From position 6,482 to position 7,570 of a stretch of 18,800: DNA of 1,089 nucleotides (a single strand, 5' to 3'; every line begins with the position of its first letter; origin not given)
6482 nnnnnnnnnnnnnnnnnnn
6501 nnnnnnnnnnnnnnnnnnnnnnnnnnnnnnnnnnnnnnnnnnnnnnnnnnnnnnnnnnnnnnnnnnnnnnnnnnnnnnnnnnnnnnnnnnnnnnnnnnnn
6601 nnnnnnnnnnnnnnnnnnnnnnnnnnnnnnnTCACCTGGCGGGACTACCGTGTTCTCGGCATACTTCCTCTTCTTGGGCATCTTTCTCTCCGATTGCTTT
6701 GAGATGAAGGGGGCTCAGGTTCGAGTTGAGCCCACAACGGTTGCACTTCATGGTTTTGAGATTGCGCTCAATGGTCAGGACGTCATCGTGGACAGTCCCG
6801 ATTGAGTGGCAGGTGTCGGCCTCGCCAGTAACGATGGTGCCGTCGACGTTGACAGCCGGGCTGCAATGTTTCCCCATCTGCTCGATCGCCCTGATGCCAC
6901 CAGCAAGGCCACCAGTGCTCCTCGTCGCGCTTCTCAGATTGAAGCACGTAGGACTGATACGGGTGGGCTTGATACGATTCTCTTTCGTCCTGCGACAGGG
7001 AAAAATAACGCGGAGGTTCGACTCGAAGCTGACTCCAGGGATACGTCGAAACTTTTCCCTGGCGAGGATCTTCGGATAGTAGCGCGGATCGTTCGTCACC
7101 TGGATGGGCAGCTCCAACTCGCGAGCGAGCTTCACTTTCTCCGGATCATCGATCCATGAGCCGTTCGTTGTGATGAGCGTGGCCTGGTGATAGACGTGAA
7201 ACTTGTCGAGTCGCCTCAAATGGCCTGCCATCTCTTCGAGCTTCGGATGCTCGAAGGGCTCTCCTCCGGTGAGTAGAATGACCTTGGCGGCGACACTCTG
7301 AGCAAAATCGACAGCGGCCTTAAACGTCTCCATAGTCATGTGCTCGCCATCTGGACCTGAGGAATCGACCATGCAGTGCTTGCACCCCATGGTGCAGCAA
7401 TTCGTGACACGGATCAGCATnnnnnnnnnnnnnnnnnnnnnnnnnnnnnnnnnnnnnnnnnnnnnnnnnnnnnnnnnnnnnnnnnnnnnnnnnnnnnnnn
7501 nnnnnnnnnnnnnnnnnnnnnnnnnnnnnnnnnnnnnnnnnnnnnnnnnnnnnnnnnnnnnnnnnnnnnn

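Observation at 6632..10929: Two paralogous QueE/NrdG-like radical SAM genes with C-terminal Cys pairs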

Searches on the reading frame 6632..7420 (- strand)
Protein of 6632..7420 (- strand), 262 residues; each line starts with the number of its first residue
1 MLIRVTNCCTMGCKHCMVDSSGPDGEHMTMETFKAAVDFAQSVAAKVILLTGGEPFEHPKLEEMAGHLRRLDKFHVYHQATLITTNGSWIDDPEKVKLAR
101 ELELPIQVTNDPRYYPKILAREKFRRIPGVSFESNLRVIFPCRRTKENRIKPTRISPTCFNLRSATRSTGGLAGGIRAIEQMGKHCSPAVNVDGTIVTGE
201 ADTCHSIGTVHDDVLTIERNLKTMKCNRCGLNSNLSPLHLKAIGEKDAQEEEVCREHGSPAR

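Call 3: search_protein_families(library=pfam, proteins=[window:6632-7420:-], max_evalue=0.1)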
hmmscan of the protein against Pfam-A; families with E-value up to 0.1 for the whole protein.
window:6632-7420:- (262 aa): 2 families
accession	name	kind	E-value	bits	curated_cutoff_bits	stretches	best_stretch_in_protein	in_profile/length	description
PF04055.27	Radical_SAM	-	1.3e-13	51.9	29.5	1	4-103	2-101/166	Radical SAM superfamily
PF13353.11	Fer4_12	-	0.00033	21.4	22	1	8-88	14-92/137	4Fe-4S single cluster domain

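Call 5: search_protein_families(library=ncbifam, proteins=[window:6632-7420:-], max_evalue=0.1)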
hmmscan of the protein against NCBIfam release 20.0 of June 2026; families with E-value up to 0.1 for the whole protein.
window:6632-7420:- (262 aa): 53 families (the best 25 are shown)
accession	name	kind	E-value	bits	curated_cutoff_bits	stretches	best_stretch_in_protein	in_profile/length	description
TIGR02666.1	moaA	equivalog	2.3e-10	40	284.05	1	3-92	14-105/336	GTP 3',8-cyclase MoaA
TIGR04167.1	rSAM_SeCys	equivalog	4.7e-10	39.2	300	1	3-78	12-86/303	arsenosugar biosynthesis radical SAM (seleno)protein ArsS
TIGR04317.1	W_rSAM_matur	equivalog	2.9e-08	33.2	380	1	2-93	7-94/349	tungsten cofactor oxidoreductase radical SAM maturase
NF050035.1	rSAM_WgK_link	exception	3.5e-08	32.8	650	1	3-100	13-106/367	radical SAM/SPASM peptide maturase WgkB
TIGR04546.1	rSAM_ahbC_deAc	equivalog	5.6e-07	28.7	650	1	4-144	44-174/390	12,18-didecarboxysiroheme deacetylase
TIGR04545.1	rSAM_ahbD_hemeb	equivalog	1e-06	28.4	500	1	4-139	5-131/339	heme b synthase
TIGR04051.1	rSAM_NirJ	equivalog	1.1e-06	27.8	515.45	1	6-100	9-98/354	heme d1 biosynthesis radical SAM protein NirJ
TIGR04055.1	rSAM_NirJ2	equivalog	1.8e-06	27.7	500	1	5-90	6-85/326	putative heme d1 biosynthesis radical SAM protein NirJ2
NF001199.0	PRK00164.2-1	equivalog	2.3e-06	27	231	1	3-92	16-101/308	GTP 3',8-cyclase MoaA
TIGR04078.1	rSAM_yydG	equivalog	3.8e-06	26.6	300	1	3-97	5-95/309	YydG family radical SAM peptide epimerase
TIGR04054.1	rSAM_NirJ1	equivalog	6.2e-06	25.1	650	1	4-92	41-124/387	putative heme d1 biosynthesis radical SAM protein NirJ1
TIGR02668.1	moaA_archaeal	equivalog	9.2e-06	24.8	325.25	1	3-91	14-98/303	GTP 3',8-cyclase MoaA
NF012164.0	AlbA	equivalog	9.6e-06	24.3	850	1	5-85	119-200/442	subtilosin maturase AlbA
TIGR04053.2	TIGR04053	equivalog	1.2e-05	24.8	395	1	4-69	13-81/366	TIGR04053 family radical SAM/SPASM domain-containing protein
NF049973.1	radical_Rv1681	equivalog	1.3e-05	24.3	380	1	9-66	82-140/326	Rv1681 family radical SAM protein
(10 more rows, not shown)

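Call 6: search_protein_families(library=phrogs, proteins=[window:6632-7420:-], max_evalue=0.01)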
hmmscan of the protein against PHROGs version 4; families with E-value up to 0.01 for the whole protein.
window:6632-7420:- (262 aa): 4 families
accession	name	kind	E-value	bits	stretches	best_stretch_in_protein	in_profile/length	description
phrog_1802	-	other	7.9e-12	45.8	1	3-112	48-165/556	radical SAM domain-containing protein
phrog_16999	-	other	1.4e-08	35.7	1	3-122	15-114/288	Fe-S oxidoreductase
phrog_13987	-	other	6.4e-06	26.7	1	3-101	19-115/274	radical SAM domain-containing protein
phrog_27668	-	unknown function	2.1e-05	25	1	3-109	10-114/335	-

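Call 8: search_dna_similar(query=window:6632-7420:-, collection=phages, mode=protein, max_evalue=0.001, max_rows=30)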
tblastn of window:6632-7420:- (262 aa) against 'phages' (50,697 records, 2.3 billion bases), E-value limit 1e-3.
Records with a match: 6; places in all: 6; records where one place covers at least 80% of the query: 2.
Best place of each record, by identity: <60% 6.
By first word of the organism name: Vibrio 3; uncultured 1; Bacteroides 1; Bacteriophage 1.
By host as written in the record: - 2; Bacteroides salyersiae BG8 1; Vibrio parahaemolyticus 1; Vibrio natiegens 1; Vibrio harveyi 1.
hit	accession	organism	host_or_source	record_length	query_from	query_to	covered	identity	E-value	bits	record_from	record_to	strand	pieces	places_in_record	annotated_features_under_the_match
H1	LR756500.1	uncultured phage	metagenomic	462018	1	238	91%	28.8%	2e-15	82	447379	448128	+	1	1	record has no annotation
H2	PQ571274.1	Bacteroides phage BS-TP1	Bacteroides salyersiae BG8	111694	6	229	85%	21.7%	5e-9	62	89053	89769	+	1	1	radical SAM domain-containing protein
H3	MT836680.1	Bacteriophage sp.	human fecal samples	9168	3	118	44%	31.0%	1e-4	49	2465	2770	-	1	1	record has no annotation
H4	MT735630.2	Vibrio phage vB_VpS_PG28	Vibrio parahaemolyticus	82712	1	87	33%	38.9%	2e-6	54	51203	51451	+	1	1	radical SAM protein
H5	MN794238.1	Vibrio phage VH2_2019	Vibrio natiegens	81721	1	87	33%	37.8%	4e-6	53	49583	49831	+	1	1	hypothetical protein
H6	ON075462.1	Vibrio phage V-YDF132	Vibrio harveyi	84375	1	66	25%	44.9%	6e-7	56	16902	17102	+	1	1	radical SAM protein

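Call 12: find_homologous_proteins(query=window:6632-7420:-, max_evalue=0.001)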
Query window:6632-7420:- (262 aa): 99 proteins with E <= 0.001 among 696 candidates.
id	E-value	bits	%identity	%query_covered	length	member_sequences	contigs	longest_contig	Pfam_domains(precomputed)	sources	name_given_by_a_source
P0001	2.6e-177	606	100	100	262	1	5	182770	PF04055.28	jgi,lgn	jgi:hypothetical protein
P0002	1.8e-156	537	87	100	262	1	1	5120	PF04055.28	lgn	-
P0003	1.5e-149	515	84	100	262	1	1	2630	PF04055.28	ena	-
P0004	3.2e-80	287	52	94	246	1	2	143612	PF04055.28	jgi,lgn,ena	-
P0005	7.5e-77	276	53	94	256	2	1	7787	PF04055.28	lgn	-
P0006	1.9e-75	272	51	94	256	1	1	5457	PF04055.28,PF13353.12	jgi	-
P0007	1.5e-74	269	49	94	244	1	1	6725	PF04055.28,PF13353.12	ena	-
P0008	8.4e-73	263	51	93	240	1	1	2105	PF04055.28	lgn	-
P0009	5.6e-72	260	50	93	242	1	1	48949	PF04055.28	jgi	jgi:hypothetical protein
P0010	2.9e-71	258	49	100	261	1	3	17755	PF04055.28,PF13353.12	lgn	-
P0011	4.0e-70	254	51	94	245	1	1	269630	PF04055.28,PF13353.12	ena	-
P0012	7.1e-69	250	47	94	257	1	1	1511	PF04055.28,PF13353.12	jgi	jgi:hypothetical protein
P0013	1.0e-68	250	49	94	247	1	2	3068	PF04055.28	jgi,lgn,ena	-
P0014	1.2e-68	250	48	93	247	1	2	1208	PF04055.28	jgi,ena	-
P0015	1.3e-68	249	51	93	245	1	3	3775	PF04055.28,PF13353.12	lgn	-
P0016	3.8e-68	248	48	94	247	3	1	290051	PF04055.28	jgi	jgi:hypothetical protein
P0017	5.5e-68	247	51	94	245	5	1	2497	PF04055.28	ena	-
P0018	4.6e-67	244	47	94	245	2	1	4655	PF04055.28,PF13353.12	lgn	-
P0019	4.9e-67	244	49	89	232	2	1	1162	PF04055.28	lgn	-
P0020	1.1e-66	243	48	95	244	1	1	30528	PF04055.28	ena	-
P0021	2.3e-66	242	49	94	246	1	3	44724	PF04055.28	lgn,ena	-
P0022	3.9e-66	241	48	94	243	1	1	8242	PF04055.28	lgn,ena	-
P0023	5.8e-66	241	50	94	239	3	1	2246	PF04055.28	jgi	jgi:Radical SAM superfamily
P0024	1.3e-65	240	50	94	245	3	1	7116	PF04055.28,PF13353.12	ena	-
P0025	1.3e-65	240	47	93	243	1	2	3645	PF04055.28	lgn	-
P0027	1.5e-64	236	47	94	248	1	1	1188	PF04055.28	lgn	-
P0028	2.5e-64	235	45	93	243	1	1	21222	PF04055.28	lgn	-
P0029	7.2e-63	231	44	93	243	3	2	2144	PF04055.28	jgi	jgi:hypothetical protein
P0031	5.4e-62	228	47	90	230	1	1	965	PF04055.28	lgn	-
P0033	5.3e-61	224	47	94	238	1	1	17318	PF04055.28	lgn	-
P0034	8.0e-61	224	47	93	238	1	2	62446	PF04055.28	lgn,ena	-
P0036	6.4e-60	221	46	94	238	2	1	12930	PF04055.28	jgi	jgi:Radical SAM superfamily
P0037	2.2e-59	219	46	94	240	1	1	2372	PF04055.28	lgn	-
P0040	3.2e-58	215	46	94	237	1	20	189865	PF04055.28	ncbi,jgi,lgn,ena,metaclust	jgi:hypothetical protein|metaclust:\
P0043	2.4e-57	212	45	94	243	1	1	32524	PF04055.28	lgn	-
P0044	1.3e-56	210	44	89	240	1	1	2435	PF04055.28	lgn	-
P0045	2.3e-56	209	43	94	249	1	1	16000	PF04055.28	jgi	-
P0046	5.7e-56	208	43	93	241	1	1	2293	PF04055.28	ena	-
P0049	2.1e-54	203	43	94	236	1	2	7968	PF04055.28,PF13353.12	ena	-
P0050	2.8e-54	202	41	90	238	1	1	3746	PF04055.28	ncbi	-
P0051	6.6e-54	201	44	95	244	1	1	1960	PF04055.28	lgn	-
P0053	1.5e-53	200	41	97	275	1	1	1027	PF04055.28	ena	-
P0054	1.8e-53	200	42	95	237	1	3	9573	PF04055.28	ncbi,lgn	-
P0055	1.2e-52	197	39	96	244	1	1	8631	PF04055.28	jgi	-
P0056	2.7e-52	196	42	94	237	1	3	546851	PF04055.28,PF13353.12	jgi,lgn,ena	-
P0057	6.6e-52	195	42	93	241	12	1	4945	PF04055.28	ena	-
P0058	4.1e-50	189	42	94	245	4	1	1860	PF04055.28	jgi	-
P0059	1.0e-48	184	41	93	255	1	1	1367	PF04055.28,PF13353.12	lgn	-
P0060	3.0e-48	183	43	93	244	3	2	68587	PF04055.28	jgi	jgi:hypothetical protein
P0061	3.4e-48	182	42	94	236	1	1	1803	PF04055.28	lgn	-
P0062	1.6e-47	180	42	93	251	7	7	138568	PF04055.28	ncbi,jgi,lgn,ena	ncbi:MAG: radical SAM protein [Planctomycetota bacterium]|jgi:hypothetical protein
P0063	1.7e-47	180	40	94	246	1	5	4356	PF04055.28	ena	-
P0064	6.8e-47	178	40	87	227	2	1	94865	PF04055.28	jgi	jgi:hypothetical protein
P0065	1.3e-46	177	39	93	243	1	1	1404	PF04055.28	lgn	-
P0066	1.4e-46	177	39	94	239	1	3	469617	PF04055.28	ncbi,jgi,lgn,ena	-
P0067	3.2e-46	176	39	94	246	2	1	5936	PF04055.28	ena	-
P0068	1.1e-45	174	41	94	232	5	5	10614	PF04055.28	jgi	-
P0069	2.8e-45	173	41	93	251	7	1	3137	PF04055.28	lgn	-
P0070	7.0e-45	172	40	94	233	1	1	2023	PF04055.28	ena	-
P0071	6.1e-44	169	40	94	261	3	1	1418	PF04055.28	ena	-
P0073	2.8e-43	166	39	96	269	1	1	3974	PF04055.28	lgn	-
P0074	2.7e-42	163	40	94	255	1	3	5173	PF04055.28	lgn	-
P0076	9.9e-42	161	39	93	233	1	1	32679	PF04055.28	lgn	-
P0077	1.4e-41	161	37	93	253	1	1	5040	PF04055.28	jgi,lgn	jgi:hypothetical protein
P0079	8.3e-40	155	36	90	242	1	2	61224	PF04055.28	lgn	-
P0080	7.3e-39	152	36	90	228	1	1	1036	PF04055.28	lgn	-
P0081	5.6e-38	149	41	93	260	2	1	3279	PF04055.28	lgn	-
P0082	8.8e-38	148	36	95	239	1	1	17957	PF04055.28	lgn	-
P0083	1.1e-37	148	33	93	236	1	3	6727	PF04055.28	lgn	-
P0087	5.1e-34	136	35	94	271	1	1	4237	PF04055.28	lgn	-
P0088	2.3e-32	131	37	94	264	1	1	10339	PF04055.28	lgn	-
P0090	4.4e-31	126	36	93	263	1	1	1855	PF04055.28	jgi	-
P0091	1.5e-30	125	35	93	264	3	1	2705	PF04055.28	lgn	-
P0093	8.2e-30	122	36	93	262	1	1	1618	PF04055.28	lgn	-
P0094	1.3e-29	122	35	78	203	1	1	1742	PF04055.28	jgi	jgi:hypothetical protein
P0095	7.3e-29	119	34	93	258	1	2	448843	-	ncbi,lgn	-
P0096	2.9e-26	111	34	93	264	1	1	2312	PF04055.28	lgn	-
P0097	5.9e-22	97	35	79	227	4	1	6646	PF04055.28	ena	-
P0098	7.9e-21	93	36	58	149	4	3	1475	PF04055.28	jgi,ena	-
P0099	3.4e-4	38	34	46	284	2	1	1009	PF04055.28,PF13353.12,PF05402.19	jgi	jgi:sulfatase maturation enzyme AslB (radical SAM superfamily)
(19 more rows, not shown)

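Call 14: find_encoding_contigs(protein=P0004, flank=10000, max_places=2)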
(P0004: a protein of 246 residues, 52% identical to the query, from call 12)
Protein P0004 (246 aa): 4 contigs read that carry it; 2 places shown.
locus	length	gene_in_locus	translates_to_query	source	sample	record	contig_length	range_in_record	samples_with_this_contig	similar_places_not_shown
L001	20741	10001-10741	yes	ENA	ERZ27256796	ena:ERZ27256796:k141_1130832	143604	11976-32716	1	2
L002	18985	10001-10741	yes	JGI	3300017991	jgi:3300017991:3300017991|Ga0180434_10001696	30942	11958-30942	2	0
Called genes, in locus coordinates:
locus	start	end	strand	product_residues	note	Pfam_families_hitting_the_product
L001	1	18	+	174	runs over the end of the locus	-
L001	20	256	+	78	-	-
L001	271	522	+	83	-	-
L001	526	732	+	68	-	-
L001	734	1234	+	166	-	-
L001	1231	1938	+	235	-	PF02223:Thymidylate_kin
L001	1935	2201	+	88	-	-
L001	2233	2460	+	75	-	-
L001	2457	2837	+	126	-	-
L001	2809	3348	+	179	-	-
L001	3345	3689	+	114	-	-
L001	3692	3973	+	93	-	-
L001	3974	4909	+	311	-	PF07505:DUF5131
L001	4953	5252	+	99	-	-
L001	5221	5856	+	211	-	PF00156:Pribosyltran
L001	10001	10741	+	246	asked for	PF04055:Radical_SAM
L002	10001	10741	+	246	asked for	PF04055:Radical_SAM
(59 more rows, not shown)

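Call 15: find_encoding_contigs(protein=P0056, flank=10000, max_places=2)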
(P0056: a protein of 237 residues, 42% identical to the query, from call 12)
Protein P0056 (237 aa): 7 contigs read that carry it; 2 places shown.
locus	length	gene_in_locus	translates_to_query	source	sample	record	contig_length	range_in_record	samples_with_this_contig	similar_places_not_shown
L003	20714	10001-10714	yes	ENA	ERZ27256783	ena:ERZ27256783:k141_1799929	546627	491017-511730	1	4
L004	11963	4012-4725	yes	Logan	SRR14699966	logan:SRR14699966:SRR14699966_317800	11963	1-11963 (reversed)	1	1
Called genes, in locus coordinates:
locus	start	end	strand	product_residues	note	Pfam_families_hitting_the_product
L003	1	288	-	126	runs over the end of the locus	PF00072:Response_reg (weak)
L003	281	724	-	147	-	-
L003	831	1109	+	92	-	-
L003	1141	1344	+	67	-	-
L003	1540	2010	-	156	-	-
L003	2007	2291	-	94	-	-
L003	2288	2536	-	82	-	-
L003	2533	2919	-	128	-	-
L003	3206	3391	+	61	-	-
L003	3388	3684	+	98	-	-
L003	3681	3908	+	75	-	-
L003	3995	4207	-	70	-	-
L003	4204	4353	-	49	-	-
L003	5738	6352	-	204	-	-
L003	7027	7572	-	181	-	-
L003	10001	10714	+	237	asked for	PF04055:Radical_SAM, PF13353:Fer4_12 (weak)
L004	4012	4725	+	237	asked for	PF04055:Radical_SAM, PF13353:Fer4_12 (weak)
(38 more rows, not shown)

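Call 18: find_related_loci(query=window:6632-7420:-, collection=viral_contigs, flank=10000)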
Query window:6632-7420:- (262 aa) in viral_contigs; peptide patterns used: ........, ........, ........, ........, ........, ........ (x = any residue, [..] = any of these).
6 stretches matched a pattern; 1 encode a relative of the query (tblastn E <= 1e-3); 1 distinct loci.
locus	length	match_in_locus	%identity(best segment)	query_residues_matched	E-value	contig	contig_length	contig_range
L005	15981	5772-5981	30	79-142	2e-4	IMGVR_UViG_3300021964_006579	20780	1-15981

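Call 21: find_related_loci(query=A1, collection=viral_contigs, flank=10000)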
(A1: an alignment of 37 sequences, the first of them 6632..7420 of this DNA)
Query A1 (262 aa) in viral_contigs; peptide patterns used: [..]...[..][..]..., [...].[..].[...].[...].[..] (x = any residue, [..] = any of these).
600 stretches matched a pattern (row limit reached: there are more); 126 encode a relative of the query (tblastn E <= 1e-3); the best 80 are kept; 80 distinct loci.
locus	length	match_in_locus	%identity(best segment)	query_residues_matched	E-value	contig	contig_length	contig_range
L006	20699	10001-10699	48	1-244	5e-71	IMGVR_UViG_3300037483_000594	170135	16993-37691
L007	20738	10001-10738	42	1-256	2e-59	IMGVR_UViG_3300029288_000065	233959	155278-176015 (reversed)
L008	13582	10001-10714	42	1-244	4e-58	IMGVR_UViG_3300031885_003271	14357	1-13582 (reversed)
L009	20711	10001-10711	39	1-245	2e-49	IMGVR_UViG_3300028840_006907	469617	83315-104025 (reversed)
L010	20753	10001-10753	40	1-244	1e-46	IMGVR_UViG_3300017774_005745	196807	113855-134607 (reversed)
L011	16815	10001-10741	35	1-253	9e-45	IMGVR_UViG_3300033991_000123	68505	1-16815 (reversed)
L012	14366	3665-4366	37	1-235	2e-44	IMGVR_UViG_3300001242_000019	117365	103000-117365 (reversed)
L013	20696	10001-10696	35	1-236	7e-44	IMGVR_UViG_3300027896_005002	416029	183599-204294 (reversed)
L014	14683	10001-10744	34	1-244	4e-42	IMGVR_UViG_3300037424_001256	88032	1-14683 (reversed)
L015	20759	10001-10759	35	1-239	6e-42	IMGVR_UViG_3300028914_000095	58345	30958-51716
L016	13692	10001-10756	34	1-239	4e-39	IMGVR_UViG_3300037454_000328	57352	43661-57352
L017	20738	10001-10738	33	1-237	1e-32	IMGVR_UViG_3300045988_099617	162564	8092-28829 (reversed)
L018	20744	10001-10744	31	1-232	2e-31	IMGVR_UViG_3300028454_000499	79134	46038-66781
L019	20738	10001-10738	31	1-231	6e-31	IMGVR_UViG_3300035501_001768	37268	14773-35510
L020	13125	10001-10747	31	1-239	1e-30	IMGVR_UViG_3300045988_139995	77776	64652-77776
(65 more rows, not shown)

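Call 26: search_solved_structures(query=A1, max_evalue=1, show_alignments=2)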
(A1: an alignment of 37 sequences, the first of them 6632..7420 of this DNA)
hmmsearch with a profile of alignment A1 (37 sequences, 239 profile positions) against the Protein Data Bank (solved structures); distinct sequences matched with E-value up to 1: 47.
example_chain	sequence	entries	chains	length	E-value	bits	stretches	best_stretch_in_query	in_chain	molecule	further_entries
8ai6_A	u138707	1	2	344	2.5e-11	46.5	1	3-101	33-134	Putative peptide biosynthesis protein YydG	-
8ai1_A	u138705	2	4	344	2.5e-11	46.5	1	3-101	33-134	Putative peptide biosynthesis protein YydG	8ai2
8ai3_A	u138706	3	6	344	2.5e-11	46.5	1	3-101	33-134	Putative peptide biosynthesis protein YydG | Radical SAM core domain-containing protein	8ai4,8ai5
8wm2_A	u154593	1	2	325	7.6e-10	41.7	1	5-85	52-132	Fe-S radical SAM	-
6efn_A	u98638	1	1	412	4.8e-09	39.1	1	3-105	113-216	Sporulation killing factor maturation protein SkfB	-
7vob_C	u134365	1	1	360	5.5e-09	38.9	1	2-85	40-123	Cytosylglucuronate decarboxylase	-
7voc_C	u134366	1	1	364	5.8e-09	38.8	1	2-85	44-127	Cytosylglucuronate decarboxylase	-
7wzv_A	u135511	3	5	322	3.6e-08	36.2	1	7-89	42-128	4Fe-4S cluster-binding domain-containing protein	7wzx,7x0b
7tol_A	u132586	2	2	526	4.5e-08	35.9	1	3-96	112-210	glycerol dibiphytanyl glycerol tetraether - macrocyclic archaeol synthase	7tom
6c8v_A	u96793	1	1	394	4.9e-08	35.8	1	2-81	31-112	Coenzyme PQQ synthesis protein E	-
9dfu_A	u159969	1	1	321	1.6e-07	34.1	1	5-94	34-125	Radical SAM core domain-containing protein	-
9dfn_A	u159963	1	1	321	2.1e-07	33.7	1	6-94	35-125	Radical SAM core domain-containing protein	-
6b4c_A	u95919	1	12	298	8.5e-07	31.7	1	6-104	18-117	Viperin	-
9dgw_A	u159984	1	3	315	9.6e-07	31.5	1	6-104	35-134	Radical SAM core domain-containing protein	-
9dfw_A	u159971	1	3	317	9.9e-07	31.5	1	6-104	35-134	Radical SAM core domain-containing protein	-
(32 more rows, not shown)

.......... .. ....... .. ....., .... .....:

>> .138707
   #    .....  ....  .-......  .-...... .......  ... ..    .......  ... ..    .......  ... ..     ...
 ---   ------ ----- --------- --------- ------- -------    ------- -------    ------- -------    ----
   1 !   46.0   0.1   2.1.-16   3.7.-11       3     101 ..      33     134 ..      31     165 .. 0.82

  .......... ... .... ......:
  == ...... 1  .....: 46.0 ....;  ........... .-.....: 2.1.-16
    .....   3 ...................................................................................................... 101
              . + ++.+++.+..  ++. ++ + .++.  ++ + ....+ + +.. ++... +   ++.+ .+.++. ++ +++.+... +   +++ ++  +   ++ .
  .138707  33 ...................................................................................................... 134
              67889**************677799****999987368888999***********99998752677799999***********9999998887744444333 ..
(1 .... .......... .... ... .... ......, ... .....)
